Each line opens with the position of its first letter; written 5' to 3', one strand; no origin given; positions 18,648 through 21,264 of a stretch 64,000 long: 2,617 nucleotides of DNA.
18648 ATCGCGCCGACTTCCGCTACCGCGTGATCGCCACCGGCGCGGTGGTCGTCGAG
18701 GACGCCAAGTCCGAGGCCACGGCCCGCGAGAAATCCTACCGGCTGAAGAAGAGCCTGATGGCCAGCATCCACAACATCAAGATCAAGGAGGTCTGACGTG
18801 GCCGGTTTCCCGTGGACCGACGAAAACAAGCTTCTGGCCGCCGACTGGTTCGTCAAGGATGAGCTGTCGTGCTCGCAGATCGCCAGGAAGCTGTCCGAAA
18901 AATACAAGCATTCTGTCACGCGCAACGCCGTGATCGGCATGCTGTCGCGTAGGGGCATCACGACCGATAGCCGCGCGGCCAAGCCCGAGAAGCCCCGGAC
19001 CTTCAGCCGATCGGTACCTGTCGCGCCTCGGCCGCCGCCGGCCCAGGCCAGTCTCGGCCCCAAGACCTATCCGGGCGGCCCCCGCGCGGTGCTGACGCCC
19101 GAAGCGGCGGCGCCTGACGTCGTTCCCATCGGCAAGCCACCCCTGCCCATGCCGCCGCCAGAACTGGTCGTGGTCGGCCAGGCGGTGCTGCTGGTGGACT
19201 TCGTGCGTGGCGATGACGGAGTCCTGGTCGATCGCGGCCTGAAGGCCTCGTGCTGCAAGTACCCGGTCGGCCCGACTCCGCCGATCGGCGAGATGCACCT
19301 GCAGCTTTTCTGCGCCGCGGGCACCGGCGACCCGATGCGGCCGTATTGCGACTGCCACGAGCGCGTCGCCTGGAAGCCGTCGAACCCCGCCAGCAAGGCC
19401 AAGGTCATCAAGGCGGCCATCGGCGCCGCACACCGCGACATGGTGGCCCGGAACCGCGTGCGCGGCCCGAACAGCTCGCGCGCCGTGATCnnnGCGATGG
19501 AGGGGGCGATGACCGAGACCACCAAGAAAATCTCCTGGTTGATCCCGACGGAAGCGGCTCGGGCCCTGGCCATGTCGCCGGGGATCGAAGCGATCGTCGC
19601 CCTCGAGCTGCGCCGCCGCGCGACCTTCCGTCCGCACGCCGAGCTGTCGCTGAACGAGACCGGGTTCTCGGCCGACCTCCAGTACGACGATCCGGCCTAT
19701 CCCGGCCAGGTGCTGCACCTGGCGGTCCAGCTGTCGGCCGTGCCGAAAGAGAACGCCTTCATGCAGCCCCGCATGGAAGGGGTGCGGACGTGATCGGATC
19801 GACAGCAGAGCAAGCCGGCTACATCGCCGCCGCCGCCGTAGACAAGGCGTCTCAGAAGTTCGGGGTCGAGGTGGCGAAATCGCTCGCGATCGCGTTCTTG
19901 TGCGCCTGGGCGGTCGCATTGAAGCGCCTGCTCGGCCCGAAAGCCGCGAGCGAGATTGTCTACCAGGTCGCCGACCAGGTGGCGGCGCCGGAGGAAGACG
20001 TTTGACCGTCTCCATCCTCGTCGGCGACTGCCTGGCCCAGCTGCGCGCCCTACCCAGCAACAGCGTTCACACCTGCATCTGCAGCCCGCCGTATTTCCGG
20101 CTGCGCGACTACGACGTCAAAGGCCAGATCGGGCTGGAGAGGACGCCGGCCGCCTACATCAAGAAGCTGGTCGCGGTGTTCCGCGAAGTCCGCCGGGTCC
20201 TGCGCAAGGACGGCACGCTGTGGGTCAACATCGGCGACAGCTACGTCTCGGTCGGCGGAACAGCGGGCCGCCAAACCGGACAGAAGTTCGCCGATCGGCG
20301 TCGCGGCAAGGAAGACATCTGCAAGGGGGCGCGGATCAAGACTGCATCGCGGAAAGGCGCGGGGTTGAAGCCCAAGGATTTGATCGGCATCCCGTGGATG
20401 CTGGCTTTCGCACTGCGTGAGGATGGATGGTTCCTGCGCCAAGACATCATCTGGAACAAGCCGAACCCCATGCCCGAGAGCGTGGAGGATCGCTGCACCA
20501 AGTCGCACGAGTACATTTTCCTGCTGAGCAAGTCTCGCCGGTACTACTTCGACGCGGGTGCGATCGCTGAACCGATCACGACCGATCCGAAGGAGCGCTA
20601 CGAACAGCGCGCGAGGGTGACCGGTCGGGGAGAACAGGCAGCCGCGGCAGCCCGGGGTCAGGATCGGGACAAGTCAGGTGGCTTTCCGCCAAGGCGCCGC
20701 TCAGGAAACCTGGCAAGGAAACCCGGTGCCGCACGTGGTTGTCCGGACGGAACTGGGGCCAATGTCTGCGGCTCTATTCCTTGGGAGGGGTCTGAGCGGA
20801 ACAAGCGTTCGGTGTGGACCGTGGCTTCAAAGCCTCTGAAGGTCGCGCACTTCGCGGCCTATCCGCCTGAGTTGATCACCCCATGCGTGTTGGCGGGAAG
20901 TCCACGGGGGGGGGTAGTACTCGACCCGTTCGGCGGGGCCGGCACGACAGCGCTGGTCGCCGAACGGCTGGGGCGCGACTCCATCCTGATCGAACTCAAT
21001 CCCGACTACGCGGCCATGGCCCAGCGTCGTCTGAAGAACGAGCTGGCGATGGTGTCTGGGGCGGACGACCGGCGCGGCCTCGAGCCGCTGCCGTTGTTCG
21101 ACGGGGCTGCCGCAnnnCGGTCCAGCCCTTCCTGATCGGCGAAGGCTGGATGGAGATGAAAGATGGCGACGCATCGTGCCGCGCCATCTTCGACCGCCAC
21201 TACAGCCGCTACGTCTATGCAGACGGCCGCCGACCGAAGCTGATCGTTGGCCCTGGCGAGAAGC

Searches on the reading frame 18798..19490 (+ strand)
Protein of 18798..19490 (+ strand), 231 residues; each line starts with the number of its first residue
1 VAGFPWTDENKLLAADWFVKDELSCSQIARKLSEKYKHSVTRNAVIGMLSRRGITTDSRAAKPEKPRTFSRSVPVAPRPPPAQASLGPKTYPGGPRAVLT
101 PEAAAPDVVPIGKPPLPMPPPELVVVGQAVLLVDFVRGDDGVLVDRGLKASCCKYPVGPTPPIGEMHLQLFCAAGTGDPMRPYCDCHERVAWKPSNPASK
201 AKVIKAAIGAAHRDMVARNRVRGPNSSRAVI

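Call 9: search_protein_families(library=pfam, proteins=[window:18798-19490:+], max_evalue=0.001)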
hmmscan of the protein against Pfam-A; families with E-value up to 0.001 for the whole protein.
window:18798-19490:+ (231 aa): 1 family
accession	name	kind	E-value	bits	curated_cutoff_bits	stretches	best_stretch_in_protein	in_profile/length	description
PF07750.17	GcrA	-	3.4e-16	60.4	26.9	1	6-199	3-152/155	GcrA cell cycle regulator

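Call 42: search_protein_families(library=ncbifam, proteins=[window:18798-19490:+], max_evalue=0.001)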
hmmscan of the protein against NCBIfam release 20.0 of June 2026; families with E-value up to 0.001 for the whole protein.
window:18798-19490:+ (231 aa): 1 family
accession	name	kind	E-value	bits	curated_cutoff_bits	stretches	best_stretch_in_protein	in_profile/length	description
NF050816.1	sig70cofacGcrA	equivalog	7.9e-13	49.1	280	1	6-200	3-158/173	cell cycle sigma 70 cofactor GcrA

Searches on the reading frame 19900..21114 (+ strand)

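Call 9: search_protein_families(library=pfam, proteins=[window:19900-21114:+], max_evalue=0.001)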
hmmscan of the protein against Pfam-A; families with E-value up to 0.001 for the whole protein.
window:19900-21114:+ (405 aa): 1 family
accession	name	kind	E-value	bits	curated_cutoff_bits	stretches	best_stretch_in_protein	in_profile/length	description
PF01555.25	N6_N4_Mtase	-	7.5e-48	163.8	26.7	1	56-375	1-220/221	DNA methylase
